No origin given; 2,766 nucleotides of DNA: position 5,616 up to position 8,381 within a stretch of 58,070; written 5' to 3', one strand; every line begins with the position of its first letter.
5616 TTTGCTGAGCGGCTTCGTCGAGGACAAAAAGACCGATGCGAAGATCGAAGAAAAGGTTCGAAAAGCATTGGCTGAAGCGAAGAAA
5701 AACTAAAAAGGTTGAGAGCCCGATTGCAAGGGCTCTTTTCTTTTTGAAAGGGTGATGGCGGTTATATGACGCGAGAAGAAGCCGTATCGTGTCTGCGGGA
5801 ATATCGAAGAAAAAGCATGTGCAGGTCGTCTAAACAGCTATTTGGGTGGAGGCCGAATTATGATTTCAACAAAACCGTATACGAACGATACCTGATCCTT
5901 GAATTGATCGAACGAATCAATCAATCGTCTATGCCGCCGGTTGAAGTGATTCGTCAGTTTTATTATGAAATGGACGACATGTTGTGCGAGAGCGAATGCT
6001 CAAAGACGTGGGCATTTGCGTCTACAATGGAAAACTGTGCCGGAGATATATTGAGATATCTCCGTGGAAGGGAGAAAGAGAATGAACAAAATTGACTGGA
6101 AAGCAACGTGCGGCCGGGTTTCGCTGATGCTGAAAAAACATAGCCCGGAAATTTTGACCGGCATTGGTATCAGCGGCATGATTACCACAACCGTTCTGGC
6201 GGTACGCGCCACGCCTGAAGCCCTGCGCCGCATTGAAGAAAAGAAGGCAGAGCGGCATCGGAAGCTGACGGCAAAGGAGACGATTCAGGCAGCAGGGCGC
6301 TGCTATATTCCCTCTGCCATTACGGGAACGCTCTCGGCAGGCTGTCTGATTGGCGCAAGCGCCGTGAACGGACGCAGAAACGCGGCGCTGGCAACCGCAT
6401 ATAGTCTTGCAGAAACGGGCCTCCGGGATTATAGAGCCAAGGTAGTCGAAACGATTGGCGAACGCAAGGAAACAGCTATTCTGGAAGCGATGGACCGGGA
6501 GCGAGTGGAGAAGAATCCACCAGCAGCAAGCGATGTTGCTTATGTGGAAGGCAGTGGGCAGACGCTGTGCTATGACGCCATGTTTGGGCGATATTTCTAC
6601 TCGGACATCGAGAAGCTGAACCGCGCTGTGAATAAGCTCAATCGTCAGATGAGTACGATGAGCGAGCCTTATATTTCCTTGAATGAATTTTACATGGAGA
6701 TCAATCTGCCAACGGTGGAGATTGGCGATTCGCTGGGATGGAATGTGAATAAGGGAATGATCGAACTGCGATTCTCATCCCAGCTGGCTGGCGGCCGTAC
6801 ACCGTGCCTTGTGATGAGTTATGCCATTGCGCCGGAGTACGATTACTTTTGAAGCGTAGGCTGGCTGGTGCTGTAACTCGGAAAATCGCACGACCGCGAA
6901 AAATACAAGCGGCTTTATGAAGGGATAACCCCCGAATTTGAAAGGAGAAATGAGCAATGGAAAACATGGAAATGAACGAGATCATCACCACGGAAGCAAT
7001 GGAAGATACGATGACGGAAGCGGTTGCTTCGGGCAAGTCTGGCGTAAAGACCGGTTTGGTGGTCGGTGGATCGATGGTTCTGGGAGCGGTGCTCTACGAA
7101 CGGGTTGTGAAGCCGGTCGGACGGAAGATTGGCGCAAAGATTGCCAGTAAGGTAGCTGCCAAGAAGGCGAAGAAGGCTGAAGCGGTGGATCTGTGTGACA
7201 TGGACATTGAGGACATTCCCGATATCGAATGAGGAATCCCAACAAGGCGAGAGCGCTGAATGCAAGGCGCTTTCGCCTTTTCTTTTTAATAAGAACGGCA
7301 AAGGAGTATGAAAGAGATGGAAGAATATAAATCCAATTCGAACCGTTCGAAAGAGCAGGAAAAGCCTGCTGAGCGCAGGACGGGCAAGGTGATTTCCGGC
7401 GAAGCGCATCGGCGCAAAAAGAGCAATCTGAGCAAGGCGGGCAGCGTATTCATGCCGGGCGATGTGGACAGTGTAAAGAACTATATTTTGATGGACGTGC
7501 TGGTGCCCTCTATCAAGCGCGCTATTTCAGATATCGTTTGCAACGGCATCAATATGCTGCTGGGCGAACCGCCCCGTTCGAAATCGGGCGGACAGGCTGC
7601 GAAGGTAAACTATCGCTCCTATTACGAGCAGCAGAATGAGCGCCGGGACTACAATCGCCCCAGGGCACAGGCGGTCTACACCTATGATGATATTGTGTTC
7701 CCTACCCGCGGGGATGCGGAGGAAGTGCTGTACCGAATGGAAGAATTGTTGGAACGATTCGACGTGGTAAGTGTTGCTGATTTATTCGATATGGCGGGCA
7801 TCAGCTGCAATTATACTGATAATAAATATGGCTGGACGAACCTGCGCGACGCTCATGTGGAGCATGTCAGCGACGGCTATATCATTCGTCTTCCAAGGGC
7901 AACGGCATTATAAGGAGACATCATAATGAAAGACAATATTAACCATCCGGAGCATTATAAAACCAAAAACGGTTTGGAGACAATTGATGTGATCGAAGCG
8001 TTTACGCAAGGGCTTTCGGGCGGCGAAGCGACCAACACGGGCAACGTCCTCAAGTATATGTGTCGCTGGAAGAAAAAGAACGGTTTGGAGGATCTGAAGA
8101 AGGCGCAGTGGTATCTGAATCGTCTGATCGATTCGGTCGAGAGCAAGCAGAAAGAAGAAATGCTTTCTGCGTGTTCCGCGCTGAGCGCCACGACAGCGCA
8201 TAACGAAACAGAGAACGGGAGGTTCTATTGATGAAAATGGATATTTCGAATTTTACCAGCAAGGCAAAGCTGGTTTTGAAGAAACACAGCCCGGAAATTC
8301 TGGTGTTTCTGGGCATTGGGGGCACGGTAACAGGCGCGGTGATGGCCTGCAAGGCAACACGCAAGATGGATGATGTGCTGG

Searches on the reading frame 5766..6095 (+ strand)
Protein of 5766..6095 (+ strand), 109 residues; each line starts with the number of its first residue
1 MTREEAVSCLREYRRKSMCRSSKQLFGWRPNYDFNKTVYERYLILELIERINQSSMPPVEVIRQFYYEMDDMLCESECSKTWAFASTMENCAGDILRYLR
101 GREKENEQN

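Call 63: search_protein_families(library=phrogs, proteins=[window:5766-6095:+], max_evalue=0.001)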
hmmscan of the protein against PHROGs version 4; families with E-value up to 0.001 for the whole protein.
window:5766-6095:+ (109 aa): 1 family
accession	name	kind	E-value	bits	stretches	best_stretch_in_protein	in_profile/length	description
phrog_10740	-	unknown function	0.00068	21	1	28-86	26-84/98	-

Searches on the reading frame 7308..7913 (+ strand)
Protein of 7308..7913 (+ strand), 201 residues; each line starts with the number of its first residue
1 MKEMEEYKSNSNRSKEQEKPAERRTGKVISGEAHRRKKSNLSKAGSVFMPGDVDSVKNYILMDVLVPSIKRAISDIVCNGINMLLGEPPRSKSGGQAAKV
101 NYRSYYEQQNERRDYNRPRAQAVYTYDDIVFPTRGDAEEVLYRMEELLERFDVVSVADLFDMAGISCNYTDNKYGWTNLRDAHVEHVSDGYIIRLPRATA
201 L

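Call 63: search_protein_families(library=phrogs, proteins=[window:7308-7913:+], max_evalue=0.001)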
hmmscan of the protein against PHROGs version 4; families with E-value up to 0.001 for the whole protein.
window:7308-7913:+ (201 aa): 1 family
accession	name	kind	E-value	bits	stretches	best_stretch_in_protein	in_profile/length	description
phrog_4079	-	unknown function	5.8e-62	211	1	4-201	1-213/214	-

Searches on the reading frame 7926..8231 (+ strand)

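Call 63: search_protein_families(library=phrogs, proteins=[window:7926-8231:+], max_evalue=0.001)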
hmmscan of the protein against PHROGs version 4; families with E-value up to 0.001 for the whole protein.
window:7926-8231:+ (101 aa): 21 families
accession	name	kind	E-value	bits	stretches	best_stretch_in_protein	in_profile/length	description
phrog_236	-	other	2.7e-33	117.2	1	1-82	237-316/431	nucleotide kinase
phrog_1689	-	other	7.7e-25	89.2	1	2-75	164-238/243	nucleotide kinase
phrog_4897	-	other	9.4e-23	82.3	1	1-76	111-185/186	kinase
phrog_4943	-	unknown function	1.9e-18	68.5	1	2-74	88-162/166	-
phrog_11324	-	other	6e-18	66.7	1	2-81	8-81/139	nucleotide kinase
phrog_23238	-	unknown function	1.1e-17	65.4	1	2-73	125-195/196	-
phrog_2387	-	other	4.4e-15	57.2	1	1-78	1-78/147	nucleotide kinase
phrog_18538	-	unknown function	2.2e-14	54.7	1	1-71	1-71/159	-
phrog_4472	-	other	4.2e-14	53.3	1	2-80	11-86/100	nucleotide kinase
phrog_5839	-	unknown function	3e-12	47.7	1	2-79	5-75/128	-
phrog_10602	-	other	3.6e-11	44.4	1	3-74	97-166/168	nucleotide kinase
phrog_4824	-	unknown function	9e-11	42.9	1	3-73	5-65/128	-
phrog_2585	-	other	2.6e-09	38.7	1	2-68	95-164/175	nucleotide kinase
phrog_25460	-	unknown function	6.4e-09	36.7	1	2-73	74-142/144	-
phrog_2781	-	unknown function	4.1e-07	31.3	1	2-77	174-250/253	-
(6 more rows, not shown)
